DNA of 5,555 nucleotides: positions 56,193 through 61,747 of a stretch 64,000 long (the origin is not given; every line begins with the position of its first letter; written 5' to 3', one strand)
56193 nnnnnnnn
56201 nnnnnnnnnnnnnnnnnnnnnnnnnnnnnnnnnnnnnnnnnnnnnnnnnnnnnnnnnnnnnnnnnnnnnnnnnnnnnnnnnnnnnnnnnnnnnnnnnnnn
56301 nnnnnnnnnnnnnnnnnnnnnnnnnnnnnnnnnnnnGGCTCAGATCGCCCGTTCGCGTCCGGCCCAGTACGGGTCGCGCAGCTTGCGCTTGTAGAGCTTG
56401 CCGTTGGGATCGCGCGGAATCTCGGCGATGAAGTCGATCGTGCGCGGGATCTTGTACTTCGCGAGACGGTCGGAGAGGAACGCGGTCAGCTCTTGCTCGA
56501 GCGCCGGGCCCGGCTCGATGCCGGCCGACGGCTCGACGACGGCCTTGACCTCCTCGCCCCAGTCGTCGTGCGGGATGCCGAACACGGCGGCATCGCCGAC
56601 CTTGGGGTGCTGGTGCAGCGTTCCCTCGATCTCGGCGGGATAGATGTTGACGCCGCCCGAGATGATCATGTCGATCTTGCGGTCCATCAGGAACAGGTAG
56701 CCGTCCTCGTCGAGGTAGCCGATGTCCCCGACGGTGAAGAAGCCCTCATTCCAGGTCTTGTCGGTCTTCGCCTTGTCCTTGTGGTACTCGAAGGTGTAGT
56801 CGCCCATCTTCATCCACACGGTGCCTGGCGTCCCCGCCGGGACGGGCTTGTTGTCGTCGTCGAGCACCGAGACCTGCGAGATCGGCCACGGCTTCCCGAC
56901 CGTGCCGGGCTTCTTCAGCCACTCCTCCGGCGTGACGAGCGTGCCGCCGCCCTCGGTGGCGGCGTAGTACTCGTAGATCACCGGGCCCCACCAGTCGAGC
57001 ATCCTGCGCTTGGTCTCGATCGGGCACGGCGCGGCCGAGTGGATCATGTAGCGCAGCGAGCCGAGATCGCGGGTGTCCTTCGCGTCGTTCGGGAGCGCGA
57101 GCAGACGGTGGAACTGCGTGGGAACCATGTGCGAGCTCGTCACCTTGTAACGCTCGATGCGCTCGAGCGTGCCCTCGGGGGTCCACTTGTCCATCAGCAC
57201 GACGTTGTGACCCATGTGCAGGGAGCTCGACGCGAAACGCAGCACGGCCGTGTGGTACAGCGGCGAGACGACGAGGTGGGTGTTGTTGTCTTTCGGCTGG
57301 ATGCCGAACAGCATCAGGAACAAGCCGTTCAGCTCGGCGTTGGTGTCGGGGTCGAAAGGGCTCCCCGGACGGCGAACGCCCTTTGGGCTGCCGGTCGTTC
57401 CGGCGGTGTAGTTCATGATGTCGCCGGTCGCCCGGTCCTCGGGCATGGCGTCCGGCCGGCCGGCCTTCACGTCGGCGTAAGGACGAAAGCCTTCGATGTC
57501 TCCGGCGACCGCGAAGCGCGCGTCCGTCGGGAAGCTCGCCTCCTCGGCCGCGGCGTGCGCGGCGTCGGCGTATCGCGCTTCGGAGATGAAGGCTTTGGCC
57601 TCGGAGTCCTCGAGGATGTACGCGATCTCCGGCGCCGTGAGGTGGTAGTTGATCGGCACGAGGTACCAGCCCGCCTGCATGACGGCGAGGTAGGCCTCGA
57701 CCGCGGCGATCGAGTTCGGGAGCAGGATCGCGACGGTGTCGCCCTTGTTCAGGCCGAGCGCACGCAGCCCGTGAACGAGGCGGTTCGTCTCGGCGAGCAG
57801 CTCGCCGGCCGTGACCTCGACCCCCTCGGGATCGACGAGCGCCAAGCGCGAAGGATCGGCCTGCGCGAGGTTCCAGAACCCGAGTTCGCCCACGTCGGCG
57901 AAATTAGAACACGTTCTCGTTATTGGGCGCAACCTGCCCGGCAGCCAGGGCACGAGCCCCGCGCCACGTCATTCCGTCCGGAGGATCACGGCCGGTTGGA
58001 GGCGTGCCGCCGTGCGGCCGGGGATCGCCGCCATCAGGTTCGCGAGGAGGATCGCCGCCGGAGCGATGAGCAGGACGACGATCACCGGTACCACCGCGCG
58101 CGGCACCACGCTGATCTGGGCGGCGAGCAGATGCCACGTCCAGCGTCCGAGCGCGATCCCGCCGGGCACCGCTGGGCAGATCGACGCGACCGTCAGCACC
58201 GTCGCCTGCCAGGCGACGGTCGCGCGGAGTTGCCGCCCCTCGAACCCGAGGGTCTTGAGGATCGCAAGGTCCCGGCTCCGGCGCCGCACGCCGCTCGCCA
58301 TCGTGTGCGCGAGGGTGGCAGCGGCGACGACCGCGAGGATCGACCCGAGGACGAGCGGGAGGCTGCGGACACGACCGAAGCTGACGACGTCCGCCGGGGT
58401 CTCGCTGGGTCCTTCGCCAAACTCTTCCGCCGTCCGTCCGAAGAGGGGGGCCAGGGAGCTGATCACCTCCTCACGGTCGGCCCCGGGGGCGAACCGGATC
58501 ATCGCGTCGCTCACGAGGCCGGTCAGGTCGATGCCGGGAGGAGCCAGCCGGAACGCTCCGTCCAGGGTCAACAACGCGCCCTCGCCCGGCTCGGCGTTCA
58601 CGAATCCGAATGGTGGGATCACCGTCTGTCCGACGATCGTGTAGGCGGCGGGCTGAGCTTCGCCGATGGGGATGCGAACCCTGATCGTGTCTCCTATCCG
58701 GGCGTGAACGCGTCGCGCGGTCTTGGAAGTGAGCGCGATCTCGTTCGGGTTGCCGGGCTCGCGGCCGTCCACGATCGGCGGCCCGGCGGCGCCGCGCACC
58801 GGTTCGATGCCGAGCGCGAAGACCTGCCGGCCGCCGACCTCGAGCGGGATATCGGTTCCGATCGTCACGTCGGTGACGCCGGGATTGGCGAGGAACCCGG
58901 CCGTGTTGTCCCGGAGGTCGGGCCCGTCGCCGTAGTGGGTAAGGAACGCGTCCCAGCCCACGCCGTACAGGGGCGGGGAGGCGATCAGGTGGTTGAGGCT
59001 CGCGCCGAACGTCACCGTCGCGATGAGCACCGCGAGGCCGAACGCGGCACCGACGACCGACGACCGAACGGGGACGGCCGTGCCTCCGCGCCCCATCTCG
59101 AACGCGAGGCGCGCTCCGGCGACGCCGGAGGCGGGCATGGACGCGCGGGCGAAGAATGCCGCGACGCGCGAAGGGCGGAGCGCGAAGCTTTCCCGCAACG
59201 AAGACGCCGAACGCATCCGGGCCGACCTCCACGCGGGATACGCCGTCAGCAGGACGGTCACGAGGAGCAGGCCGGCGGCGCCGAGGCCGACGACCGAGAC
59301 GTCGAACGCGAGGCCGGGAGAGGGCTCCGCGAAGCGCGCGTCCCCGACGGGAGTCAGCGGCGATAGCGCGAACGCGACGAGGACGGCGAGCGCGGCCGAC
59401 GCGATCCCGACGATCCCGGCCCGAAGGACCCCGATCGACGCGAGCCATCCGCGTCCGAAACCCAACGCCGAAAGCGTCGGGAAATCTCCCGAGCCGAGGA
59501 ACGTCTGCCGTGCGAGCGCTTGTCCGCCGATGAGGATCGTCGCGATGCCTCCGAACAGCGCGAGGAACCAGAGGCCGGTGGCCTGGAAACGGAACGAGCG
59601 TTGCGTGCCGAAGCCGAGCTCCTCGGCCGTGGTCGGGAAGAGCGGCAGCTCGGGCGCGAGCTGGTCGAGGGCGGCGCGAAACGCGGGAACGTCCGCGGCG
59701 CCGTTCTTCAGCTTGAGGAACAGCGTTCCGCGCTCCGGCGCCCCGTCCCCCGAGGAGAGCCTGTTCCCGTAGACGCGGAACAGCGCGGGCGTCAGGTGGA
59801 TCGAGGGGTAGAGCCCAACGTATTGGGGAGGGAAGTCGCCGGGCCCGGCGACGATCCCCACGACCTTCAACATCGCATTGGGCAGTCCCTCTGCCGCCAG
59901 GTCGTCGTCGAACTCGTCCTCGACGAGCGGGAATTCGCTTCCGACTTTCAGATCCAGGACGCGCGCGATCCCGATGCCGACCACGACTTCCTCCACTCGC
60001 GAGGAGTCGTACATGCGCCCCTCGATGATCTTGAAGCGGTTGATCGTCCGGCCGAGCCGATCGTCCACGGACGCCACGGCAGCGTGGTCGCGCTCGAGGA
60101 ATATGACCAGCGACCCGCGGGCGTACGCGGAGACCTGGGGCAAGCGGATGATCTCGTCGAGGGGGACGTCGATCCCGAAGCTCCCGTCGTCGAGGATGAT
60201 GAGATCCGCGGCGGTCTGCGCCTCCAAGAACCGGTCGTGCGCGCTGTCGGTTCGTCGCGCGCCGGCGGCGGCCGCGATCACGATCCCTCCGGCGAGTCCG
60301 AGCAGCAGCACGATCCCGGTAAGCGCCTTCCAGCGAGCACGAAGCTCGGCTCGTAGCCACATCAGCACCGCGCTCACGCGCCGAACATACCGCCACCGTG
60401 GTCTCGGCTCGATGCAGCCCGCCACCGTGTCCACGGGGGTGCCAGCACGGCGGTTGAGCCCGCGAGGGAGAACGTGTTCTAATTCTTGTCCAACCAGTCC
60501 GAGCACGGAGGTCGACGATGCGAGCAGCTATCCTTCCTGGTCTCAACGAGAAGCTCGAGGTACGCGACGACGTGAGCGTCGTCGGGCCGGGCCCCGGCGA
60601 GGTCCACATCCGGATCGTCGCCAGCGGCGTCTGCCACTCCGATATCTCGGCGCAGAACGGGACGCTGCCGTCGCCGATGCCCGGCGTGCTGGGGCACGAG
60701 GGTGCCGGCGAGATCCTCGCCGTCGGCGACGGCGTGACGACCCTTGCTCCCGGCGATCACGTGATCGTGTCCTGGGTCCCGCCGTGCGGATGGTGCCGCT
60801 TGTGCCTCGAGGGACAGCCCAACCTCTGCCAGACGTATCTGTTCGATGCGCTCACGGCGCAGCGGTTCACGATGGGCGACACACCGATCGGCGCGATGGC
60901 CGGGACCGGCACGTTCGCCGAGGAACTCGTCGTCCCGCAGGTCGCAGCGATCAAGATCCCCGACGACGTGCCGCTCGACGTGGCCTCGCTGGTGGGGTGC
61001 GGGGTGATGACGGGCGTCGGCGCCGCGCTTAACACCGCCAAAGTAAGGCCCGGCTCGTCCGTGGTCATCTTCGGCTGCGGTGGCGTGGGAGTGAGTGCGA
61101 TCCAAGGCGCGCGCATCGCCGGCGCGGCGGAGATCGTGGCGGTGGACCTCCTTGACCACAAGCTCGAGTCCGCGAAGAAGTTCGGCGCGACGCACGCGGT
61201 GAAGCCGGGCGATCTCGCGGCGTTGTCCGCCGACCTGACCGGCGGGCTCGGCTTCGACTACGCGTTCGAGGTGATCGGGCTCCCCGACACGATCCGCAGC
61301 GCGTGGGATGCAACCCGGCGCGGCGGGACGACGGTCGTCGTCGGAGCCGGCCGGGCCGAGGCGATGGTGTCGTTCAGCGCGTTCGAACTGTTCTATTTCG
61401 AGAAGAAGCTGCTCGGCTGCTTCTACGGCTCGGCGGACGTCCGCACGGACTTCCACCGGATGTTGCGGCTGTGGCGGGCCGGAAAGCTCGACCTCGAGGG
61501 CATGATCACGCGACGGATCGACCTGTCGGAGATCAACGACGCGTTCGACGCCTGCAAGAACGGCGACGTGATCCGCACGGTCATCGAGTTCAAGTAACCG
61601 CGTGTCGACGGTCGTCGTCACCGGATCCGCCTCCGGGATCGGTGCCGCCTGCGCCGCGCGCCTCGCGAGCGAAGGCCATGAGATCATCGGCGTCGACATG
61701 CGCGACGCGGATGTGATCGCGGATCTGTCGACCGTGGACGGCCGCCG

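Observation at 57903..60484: Two inverted copies of a 17-mer that matches the KstR (cholesterol-catabolism TetR repressor) operator consensus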

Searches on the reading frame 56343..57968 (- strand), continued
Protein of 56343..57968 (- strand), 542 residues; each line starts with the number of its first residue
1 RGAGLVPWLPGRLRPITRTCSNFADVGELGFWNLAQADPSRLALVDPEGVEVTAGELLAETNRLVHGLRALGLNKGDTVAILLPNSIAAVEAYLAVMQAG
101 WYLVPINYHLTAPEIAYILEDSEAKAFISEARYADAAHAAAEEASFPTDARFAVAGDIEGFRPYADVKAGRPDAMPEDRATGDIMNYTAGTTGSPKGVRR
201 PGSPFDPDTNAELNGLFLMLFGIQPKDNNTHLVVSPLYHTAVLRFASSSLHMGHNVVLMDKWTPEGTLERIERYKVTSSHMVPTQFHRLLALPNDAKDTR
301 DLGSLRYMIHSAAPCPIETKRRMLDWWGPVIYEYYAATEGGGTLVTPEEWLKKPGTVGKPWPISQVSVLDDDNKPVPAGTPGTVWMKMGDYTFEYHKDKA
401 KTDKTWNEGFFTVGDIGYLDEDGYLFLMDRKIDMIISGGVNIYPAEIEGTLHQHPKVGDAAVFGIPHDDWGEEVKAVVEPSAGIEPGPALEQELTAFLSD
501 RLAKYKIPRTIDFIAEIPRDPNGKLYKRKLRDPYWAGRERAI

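Call 60: search_protein_families(library=pfam, proteins=[L003:1156-2751:+, L003:2703-3860:+, L003:5770-6606:-, L003:546-1070:+, L003:15653-16180:+, L003:16572-17786:+, L003:18211-19023:-, L003:19004-19924:-, L003:19928-20431:-, L004:1966-3696:+], max_evalue=0.00001)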
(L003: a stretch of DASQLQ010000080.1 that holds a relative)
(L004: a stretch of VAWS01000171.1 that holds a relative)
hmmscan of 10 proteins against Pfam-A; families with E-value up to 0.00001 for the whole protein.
L003:1156-2751:+ (532 aa): 2 families
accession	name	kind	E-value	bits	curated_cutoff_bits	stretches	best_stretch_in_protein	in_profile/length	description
PF00501.34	AMP-binding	-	2.5e-58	198.2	29.9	1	10-383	1-382/384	AMP-binding enzyme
PF13193.12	AMP-binding_C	-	1.1e-16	62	24.5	1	439-514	1-76/76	AMP-binding enzyme C-terminal domain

L003:2703-3860:+ (386 aa): 3 families
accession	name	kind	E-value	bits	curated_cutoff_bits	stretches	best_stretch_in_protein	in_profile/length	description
PF03060.21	NMO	-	7.9e-48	164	28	1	19-372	2-331/331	Nitronate monooxygenase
PF01070.24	FMN_dh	-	4.5e-07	29.7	24.9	1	188-266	227-306/350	FMN-dependent dehydrogenase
PF00478.31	IMPDH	-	1.1e-06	28.4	25.6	0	232-272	206-246/345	IMP dehydrogenase / GMP reductase domain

L003:5770-6606:- (279 aa): 2 families
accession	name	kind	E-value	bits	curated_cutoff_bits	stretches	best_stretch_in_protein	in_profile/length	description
PF00378.25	ECH_1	-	4.4e-67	226.5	27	1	27-278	4-250/251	Enoyl-CoA hydratase/isomerase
PF16113.10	ECH_2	-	3.5e-32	112.7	27.2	1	31-204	3-174/335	Enoyl-CoA hydratase/isomerase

L003:546-1070:+ (175 aa): 0 families

L003:15653-16180:+ (176 aa): 2 families
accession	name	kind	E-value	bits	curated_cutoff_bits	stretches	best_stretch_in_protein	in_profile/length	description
PF13452.11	FAS1_DH_region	-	2.1e-25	89.8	22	1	36-159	2-128/132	FAS1-like, dehydratase domain region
PF22622.2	MFE-2_hydrat-2_N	-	5.8e-07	29.8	27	1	67-162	26-121/130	MFE-2 hydratase 2 N-terminal domain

L003:16572-17786:+ (405 aa): 1 family
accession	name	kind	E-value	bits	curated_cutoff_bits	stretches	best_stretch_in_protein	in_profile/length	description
PF22691.2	Thiolase_C_1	-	9.8e-60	200.9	28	1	261-403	1-143/144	Thiolase C-terminal domain-like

L003:18211-19023:- (271 aa): 2 families
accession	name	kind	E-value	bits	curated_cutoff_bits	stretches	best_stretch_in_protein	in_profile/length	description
PF00378.25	ECH_1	-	8e-64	215.8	27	1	18-270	2-250/251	Enoyl-CoA hydratase/isomerase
PF16113.10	ECH_2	-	1.4e-28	100.8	27.2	1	23-206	2-184/335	Enoyl-CoA hydratase/isomerase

L003:19004-19924:- (307 aa): 3 families
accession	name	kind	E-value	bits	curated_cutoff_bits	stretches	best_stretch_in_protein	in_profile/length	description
PF00106.31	adh_short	-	2.5e-48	164.6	26.6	1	17-213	1-189/195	short chain dehydrogenase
PF13561.12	adh_short_C2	-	1e-39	137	27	1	26-249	6-229/236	Enoyl-(Acyl carrier protein) reductase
PF08659.16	KR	-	1.1e-17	65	22.6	1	20-179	4-154/180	KR domain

L003:19928-20431:- (168 aa): 2 families
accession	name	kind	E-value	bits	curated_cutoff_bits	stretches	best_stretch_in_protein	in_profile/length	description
PF01796.24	OB_ChsH2_C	-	1.4e-14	54.2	27.1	1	79-153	1-64/65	ChsH2, C-terminal OB-fold domain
PF12172.15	zf-ChsH2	-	1.2e-13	51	23.2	1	42-76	1-35/37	ChsH2, rubredoxin-like zinc ribbon domain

L004:1966-3696:+ (577 aa): 2 families
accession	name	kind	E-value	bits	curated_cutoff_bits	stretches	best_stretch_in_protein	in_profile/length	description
PF00501.34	AMP-binding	-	2.4e-62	211.4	29.9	1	55-431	5-384/384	AMP-binding enzyme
PF13193.12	AMP-binding_C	-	1.1e-18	68.3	24.5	1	485-560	1-76/76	AMP-binding enzyme C-terminal domain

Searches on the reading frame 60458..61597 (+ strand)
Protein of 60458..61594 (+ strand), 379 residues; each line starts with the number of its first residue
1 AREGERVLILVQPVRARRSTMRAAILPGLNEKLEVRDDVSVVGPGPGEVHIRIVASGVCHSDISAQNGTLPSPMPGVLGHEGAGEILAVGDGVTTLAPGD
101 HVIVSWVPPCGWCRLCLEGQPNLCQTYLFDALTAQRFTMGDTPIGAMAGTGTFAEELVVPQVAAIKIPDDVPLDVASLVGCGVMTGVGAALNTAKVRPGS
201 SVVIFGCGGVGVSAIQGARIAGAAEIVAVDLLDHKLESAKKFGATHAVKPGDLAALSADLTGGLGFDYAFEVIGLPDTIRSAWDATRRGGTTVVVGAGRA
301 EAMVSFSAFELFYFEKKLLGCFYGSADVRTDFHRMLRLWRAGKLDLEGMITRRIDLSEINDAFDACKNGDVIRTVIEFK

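Call 9: search_protein_families(library=pfam, proteins=[window:60458-61594:+])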
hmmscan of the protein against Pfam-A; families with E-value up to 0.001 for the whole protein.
window:60458-61594:+ (379 aa): 4 families
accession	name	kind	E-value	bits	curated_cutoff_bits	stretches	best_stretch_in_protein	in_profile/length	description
PF00107.32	ADH_zinc_N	-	5.6e-30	104.4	31.8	1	209-338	1-126/129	Zinc-binding dehydrogenase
PF08240.17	ADH_N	-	8.7e-28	97.1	23.5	1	45-169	1-104/104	Alcohol dehydrogenase GroES-like domain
PF13602.12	ADH_zinc_N_2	-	1.1e-07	33.2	27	1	243-370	2-127/134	Zinc-binding dehydrogenase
PF16912.11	Glu_dehyd_C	-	0.0003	20.8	34.9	1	194-378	27-211/211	Glucose dehydrogenase C-terminus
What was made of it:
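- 60518..62438 (+): Zn-dependent alcohol dehydrogenase (60518-61597) and SDR (61602-62438): the second operator-controlled unit. Pfam (call 9).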

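Call 13: find_encoding_contigs(protein=window:60518-61597:+, flank=10000, max_places=6)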
Protein window:60518-61597:+ (359 aa): 1 contig read that carries it; 1 place shown.
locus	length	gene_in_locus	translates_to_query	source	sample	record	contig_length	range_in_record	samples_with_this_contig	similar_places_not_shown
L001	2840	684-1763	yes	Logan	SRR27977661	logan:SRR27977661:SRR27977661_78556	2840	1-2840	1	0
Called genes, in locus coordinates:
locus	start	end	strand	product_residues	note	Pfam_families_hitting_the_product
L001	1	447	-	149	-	?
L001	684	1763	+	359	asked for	PF08240:ADH_N, PF00107:ADH_zinc_N, PF13602:ADH_zinc_N_2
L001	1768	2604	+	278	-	PF00106:adh_short (weak), PF01370:Epimerase (weak), PF00106:adh_short (weak), PF13561:adh_short_C2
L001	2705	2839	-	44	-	?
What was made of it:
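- Tried and rejected: Exact look-up of ADH found only a 2.8-kb Logan contig (call 13).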

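Call 46: search_protein_families(library=ncbifam, proteins=[window:60518-61594:+], max_evalue=1e-10)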
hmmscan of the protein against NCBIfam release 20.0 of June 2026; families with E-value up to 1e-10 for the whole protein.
window:60518-61594:+ (359 aa): 19 families
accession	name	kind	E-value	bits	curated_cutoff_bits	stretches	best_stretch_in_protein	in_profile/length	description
TIGR03989.1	Rxyl_3153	subfamily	9.8e-104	347.5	440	1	2-358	3-370/370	NDMA-dependent alcohol dehydrogenase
TIGR03451.1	mycoS_dep_FDH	equivalog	8.1e-87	291.3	512.9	1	12-358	13-358/358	S-(hydroxymethyl)mycothiol dehydrogenase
TIGR02818.1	adh_III_F_hyde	equivalog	6.5e-82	275.5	543.95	1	2-358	3-368/368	S-(hydroxymethyl)glutathione dehydrogenase/class III alcohol dehydrogenase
NF041097.1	keto_inos_dh_IolM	equivalog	7.8e-44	149.9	450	1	12-353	39-384/389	scyllo-inosose 3-dehydrogenase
TIGR00692.1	tdh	equivalog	3.8e-41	141.3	458.35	1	18-355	15-337/340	L-threonine 3-dehydrogenase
TIGR03366.1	HpnZ_proposed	hypoth_equivalog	1.7e-40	139.2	328.1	1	26-280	5-257/315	putative phosphonate catabolism associated alcohol dehydrogenase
NF003808.0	PRK05396.1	equivalog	2.2e-40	138.6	380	1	19-357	18-339/341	L-threonine 3-dehydrogenase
NF010344.0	PRK13771.1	subfamily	2.1e-38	132.2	349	1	1-350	1-324/334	putative alcohol dehydrogenase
NF006940.0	PRK09422.1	equivalog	6.3e-38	130.6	344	1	25-358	23-335/338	alcohol dehydrogenase AdhP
NF047908.1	AldhRedAhr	equivalog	1.4e-32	112.9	470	1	25-351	27-327/335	NADPH-dependent aldehyde reductase Ahr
TIGR03201.1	dearomat_had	equivalog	1.6e-32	112.9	338.65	1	15-356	12-346/349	6-hydroxycyclohex-1-ene-1-carbonyl-CoA dehydrogenase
NF041172.1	AcrlCoa_red_Thmprot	equivalog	8.7e-31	107.1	500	1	1-351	1-326/334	acryloyl-CoA reductase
NF007375.0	PRK09880.1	equivalog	5e-30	104.4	469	1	29-349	30-333/344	L-idonate 5-dehydrogenase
NF007642.0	PRK10309.1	equivalog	9.6e-30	104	550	1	26-343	25-330/347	galactitol-1-phosphate 5-dehydrogenase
NF007489.0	PRK10083.1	equivalog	1.5e-26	93.2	376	1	19-345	17-322/339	Zn-dependent oxidoreductase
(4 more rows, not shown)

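Call 61: search_solved_structures(query=window:60518-61594:+, max_evalue=1e-30)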
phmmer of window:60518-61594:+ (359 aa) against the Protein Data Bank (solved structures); distinct sequences matched with E-value up to 1e-30: 91 (the best 60 are shown).
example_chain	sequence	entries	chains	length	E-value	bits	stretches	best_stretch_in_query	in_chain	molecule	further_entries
1hdy_A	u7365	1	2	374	6.6e-69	236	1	3-358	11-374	ALCOHOL DEHYDROGENASE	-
1deh_A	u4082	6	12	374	8.5e-68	232.3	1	3-358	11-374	HUMAN BETA1 ALCOHOL DEHYDROGENASE | ALCOHOL DEHYDROGENASE | CLASS I ALCOHOL DEHYDROGENASE 1, BETA SUBUNIT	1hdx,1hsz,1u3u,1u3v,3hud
1hdz_A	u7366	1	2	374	2.3e-67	230.9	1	3-358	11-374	ALCOHOL DEHYDROGENASE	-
1htb_A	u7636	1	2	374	1.3e-66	228.4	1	3-358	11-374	BETA3 ALCOHOL DEHYDROGENASE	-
1ht0_A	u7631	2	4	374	2.8e-66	227.3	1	2-358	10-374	CLASS I ALCOHOL DEHYDROGENASE 3, GAMMA SUBUNIT | Alcohol dehydrogenase gamma chain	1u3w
8gv3_A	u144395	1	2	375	8.6e-66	225.7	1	17-358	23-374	Alcohol dehydrogenase class-3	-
1axe_A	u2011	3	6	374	1.2e-65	225.2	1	17-358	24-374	ALCOHOL DEHYDROGENASE | Alcohol dehydrogenase E chain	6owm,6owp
4l0q_A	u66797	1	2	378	1.2e-65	225.2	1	9-357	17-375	Alcohol dehydrogenase class-3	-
9cqk_A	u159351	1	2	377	1.2e-65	225.2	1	17-358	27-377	Alcohol dehydrogenase E chain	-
1m6h_A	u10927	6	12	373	1.3e-65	225.2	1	17-357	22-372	Glutathione-dependent formaldehyde dehydrogenase | alcohol dehydrogenase class III chi chain | HUMAN CHICHI ALCOHOL DEHYDROGENASE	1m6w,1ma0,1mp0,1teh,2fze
1mc5_A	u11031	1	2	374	1.3e-65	225.1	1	17-357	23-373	Alcohol dehydrogenase class III chi chain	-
3qj5_A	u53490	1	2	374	1.3e-65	225.1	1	17-357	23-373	Alcohol dehydrogenase class-3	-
7aas_A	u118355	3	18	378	1.6e-65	224.8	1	3-358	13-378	S-(hydroxymethyl)glutathione dehydrogenase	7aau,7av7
3oq6_A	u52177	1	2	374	1.6e-65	224.8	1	17-358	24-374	Alcohol dehydrogenase E chain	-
3uko_A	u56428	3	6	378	2.2e-65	224.3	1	9-357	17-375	Alcohol dehydrogenase class-3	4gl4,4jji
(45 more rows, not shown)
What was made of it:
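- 60518..62438 (+): Class I/III ADH-like (call 61).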
